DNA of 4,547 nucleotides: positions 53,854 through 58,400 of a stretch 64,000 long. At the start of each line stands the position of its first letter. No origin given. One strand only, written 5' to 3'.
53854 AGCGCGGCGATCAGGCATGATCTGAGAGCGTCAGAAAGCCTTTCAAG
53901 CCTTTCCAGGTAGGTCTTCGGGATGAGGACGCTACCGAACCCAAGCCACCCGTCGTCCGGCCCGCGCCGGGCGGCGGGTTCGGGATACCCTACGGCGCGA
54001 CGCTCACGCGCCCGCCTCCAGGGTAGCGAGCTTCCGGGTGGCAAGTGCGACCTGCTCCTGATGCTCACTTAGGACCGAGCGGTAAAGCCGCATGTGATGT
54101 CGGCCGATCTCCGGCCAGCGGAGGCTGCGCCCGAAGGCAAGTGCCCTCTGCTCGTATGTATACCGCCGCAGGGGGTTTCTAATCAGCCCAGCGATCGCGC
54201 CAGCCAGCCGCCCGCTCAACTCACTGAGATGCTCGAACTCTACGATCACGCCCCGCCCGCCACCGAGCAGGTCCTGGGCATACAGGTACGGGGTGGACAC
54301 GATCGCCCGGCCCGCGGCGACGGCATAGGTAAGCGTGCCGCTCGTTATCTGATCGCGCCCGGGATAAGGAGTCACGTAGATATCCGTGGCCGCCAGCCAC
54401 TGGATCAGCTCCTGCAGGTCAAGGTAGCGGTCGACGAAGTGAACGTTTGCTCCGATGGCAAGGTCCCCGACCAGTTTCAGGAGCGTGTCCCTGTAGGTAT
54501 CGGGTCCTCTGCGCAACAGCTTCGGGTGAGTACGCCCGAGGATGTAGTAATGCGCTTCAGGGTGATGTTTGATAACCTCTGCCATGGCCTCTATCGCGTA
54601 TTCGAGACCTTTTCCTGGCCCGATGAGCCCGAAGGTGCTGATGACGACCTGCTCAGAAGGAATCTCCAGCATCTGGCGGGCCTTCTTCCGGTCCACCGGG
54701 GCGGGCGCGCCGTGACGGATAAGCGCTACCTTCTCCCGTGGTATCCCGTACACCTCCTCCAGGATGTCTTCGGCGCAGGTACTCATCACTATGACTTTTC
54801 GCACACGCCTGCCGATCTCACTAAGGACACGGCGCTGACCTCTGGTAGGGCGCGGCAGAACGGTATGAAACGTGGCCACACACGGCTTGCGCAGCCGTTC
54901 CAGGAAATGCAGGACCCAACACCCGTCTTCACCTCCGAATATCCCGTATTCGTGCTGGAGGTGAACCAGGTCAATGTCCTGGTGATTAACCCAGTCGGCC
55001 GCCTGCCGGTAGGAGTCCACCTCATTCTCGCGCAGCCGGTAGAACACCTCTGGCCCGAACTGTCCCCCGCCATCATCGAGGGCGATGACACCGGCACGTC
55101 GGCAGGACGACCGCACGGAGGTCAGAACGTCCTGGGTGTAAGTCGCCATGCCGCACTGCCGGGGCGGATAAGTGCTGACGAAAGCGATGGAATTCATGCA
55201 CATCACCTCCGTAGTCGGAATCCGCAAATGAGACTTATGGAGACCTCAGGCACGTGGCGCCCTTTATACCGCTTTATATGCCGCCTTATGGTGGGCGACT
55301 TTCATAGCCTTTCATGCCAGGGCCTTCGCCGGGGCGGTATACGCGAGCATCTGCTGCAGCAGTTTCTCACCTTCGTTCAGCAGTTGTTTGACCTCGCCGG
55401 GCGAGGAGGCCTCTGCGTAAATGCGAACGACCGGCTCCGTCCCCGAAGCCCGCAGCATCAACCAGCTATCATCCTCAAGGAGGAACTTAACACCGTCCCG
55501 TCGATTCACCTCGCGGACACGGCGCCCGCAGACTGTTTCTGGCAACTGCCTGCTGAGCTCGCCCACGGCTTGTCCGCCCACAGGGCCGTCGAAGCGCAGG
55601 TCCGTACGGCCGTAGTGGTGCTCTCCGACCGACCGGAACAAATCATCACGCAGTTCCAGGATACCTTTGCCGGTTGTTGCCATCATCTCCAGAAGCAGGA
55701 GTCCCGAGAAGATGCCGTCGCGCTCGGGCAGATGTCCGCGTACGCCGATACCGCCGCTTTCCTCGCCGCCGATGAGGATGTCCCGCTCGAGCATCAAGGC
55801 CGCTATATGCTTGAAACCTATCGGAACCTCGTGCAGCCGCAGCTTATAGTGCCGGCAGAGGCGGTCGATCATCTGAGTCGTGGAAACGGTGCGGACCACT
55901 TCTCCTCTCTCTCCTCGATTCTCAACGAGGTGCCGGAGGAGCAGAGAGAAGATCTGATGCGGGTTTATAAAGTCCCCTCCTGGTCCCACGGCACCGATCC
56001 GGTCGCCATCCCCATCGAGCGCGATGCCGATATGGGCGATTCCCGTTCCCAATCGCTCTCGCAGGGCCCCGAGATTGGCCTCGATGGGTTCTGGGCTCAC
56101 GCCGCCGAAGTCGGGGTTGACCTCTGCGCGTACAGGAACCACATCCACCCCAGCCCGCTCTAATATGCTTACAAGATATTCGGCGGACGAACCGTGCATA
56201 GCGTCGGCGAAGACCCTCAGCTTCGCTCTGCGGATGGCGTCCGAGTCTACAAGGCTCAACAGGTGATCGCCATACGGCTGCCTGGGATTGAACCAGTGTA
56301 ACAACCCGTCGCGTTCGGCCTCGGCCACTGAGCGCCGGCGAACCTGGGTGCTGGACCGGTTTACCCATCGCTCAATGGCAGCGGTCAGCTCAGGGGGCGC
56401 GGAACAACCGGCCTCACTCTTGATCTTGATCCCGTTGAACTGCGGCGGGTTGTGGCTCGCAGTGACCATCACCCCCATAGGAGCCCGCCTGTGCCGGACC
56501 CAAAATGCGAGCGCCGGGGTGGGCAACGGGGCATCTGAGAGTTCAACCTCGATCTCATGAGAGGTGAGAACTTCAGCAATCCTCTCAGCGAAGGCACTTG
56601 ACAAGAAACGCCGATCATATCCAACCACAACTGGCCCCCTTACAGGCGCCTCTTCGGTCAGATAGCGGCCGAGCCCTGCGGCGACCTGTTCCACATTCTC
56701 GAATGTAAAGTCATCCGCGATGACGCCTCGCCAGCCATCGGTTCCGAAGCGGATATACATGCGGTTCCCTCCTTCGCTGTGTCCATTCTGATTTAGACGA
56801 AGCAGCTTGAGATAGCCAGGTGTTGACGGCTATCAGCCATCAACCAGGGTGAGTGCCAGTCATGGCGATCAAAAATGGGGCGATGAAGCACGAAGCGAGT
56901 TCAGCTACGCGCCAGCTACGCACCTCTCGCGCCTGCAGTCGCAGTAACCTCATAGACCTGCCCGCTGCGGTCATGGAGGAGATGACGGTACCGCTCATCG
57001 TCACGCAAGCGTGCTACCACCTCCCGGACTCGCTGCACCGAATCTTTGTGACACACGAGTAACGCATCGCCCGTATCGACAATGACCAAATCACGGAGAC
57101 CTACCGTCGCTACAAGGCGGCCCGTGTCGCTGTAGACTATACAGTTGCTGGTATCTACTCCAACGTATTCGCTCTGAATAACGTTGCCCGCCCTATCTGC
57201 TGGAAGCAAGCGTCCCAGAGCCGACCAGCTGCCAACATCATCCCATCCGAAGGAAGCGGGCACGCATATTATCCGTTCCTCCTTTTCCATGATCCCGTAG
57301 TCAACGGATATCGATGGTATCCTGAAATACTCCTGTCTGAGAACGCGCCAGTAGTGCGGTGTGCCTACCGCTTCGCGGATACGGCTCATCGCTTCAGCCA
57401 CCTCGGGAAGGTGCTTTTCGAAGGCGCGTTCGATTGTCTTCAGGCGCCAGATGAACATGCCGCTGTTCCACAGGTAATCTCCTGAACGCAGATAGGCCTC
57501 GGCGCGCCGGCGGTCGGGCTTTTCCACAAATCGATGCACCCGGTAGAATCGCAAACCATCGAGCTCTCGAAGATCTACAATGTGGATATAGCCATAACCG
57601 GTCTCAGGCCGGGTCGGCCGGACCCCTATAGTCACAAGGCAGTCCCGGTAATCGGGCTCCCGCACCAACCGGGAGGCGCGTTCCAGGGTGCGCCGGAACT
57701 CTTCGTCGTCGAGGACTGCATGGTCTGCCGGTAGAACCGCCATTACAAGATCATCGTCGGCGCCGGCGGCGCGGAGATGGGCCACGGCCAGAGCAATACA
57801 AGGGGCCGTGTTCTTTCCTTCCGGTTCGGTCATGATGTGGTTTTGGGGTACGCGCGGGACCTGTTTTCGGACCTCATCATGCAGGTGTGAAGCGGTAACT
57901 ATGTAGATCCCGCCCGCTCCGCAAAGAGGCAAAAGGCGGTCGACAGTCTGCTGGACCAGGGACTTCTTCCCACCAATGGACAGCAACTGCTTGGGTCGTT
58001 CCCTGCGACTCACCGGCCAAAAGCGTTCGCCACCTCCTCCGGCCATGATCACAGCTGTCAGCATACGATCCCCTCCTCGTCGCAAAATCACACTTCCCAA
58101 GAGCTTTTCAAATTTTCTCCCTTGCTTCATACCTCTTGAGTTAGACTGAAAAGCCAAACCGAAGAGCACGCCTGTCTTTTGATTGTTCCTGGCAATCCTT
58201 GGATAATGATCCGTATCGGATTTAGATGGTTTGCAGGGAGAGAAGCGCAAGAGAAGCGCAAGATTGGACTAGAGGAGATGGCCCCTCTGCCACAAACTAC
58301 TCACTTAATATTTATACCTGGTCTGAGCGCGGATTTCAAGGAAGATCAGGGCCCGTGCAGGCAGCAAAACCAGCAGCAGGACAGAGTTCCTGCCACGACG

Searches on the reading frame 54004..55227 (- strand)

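Call 75: search_protein_families(library=pfam, proteins=[window:54004-55227:-], max_evalue=0.00001)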
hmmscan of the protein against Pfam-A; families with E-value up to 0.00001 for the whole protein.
window:54004-55227:- (407 aa): 3 families
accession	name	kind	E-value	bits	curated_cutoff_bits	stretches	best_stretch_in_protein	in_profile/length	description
PF13439.12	Glyco_transf_4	-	5.6e-13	49.7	28.5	1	61-173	49-165/170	Glycosyltransferase Family 4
PF13692.12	Glyco_trans_1_4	-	1.2e-10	42.2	27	1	196-336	4-131/142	Glycosyl transferases group 1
PF00534.26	Glycos_transf_1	-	3.1e-07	30.5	26.4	1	179-338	1-149/172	Glycosyl transferases group 1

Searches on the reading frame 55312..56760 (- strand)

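Call 75: search_protein_families(library=pfam, proteins=[window:55312-56760:-], max_evalue=0.00001)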
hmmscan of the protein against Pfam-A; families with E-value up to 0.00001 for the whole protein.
window:55312-56760:- (482 aa): 4 families
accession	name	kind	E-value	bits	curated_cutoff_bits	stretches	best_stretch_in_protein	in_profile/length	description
PF02878.22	PGM_PMM_I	-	1.7e-39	135.1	22.5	1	4-137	3-135/138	Phosphoglucomutase/phosphomannomutase, alpha/beta/alpha domain I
PF02880.22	PGM_PMM_III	-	7.5e-28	97.4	20.7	1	266-376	1-113/115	Phosphoglucomutase/phosphomannomutase, alpha/beta/alpha domain III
PF02879.22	PGM_PMM_II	-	5.1e-24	85.2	29.3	1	162-259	2-100/103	Phosphoglucomutase/phosphomannomutase, alpha/beta/alpha domain II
PF00408.26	PGM_PMM_IV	-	1.5e-10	41.5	23.1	1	419-462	21-63/68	Phosphoglucomutase/phosphomannomutase, C-terminal domain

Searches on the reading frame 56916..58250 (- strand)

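Call 75: search_protein_families(library=pfam, proteins=[window:56916-58250:-], max_evalue=0.00001)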
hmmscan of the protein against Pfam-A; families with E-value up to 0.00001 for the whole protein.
window:56916-58250:- (444 aa): 3 families
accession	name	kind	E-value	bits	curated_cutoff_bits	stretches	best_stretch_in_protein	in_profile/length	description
PF00483.29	NTP_transferase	-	5.7e-41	141.1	21.2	1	66-346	2-236/245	Nucleotidyl transferase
PF22640.1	ManC_GMP_beta-helix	-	1.9e-22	79.3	27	1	361-415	2-55/55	MannoseP isomerase/GMP-like beta-helix domain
PF12804.13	NTP_transf_3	-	5.1e-11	43.4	27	1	66-193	1-112/160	MobA-like NTP transferase domain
